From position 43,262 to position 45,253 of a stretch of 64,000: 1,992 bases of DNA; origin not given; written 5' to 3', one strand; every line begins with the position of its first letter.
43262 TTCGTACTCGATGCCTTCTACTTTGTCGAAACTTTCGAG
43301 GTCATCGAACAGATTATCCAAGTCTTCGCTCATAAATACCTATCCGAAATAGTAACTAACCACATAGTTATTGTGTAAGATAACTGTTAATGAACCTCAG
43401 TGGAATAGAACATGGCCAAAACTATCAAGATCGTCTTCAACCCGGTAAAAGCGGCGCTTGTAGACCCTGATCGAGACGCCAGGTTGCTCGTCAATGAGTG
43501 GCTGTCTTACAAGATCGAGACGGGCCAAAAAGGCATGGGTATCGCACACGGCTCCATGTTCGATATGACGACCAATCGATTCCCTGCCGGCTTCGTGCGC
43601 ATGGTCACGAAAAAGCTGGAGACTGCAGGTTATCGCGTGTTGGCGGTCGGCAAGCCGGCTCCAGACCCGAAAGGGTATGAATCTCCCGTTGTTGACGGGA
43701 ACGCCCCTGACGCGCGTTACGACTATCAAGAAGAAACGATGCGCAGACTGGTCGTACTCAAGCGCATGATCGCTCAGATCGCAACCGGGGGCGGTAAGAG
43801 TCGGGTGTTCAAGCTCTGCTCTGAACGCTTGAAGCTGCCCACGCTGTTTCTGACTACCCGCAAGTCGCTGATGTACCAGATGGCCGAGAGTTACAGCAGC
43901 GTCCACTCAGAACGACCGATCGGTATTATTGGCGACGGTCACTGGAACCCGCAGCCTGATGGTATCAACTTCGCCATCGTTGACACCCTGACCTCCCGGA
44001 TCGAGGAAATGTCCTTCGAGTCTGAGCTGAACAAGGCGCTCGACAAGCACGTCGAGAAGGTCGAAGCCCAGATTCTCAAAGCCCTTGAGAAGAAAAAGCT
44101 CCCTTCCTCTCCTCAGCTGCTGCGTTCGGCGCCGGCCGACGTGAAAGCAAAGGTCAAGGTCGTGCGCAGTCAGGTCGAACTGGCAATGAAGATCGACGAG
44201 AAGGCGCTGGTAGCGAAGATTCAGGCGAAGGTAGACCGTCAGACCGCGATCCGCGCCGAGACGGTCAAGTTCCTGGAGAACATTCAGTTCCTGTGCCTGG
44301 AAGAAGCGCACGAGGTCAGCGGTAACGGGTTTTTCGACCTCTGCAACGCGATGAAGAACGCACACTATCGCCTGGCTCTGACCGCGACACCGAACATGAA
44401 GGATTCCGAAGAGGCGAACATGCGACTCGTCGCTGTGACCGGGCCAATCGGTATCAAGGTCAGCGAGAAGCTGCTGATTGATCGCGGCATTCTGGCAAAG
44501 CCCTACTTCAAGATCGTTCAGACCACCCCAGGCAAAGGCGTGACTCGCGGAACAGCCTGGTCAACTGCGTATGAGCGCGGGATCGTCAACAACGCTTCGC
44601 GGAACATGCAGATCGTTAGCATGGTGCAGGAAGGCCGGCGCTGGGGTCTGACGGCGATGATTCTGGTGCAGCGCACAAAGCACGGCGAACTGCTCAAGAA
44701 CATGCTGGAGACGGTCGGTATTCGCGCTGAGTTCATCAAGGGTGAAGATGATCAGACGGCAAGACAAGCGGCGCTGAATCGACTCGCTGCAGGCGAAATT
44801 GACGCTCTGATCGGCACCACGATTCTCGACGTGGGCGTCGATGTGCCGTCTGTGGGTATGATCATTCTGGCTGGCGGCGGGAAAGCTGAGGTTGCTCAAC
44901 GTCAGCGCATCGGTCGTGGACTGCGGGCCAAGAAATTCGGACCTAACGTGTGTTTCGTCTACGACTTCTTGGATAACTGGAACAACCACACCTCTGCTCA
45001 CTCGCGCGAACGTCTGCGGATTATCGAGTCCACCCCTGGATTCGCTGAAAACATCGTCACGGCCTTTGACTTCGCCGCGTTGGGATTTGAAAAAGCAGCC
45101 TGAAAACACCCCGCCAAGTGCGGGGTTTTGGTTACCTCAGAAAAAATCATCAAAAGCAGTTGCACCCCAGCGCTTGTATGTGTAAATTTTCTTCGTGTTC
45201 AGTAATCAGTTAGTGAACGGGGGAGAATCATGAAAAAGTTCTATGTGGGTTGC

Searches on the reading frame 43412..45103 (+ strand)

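Call 45: search_protein_families(library=phrogs, max_evalue=0.00001, proteins=[window:43412-45103:+])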
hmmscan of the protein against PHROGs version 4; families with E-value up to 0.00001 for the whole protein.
window:43412-45103:+ (563 aa): 2 families
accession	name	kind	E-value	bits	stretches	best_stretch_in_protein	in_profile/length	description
phrog_16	-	DNA, RNA and nucleotide metabolism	8.8e-73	246.9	1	54-528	239-610/986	DNA helicase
phrog_9690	-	DNA, RNA and nucleotide metabolism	6.4e-50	170.9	1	282-538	32-292/306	DNA helicase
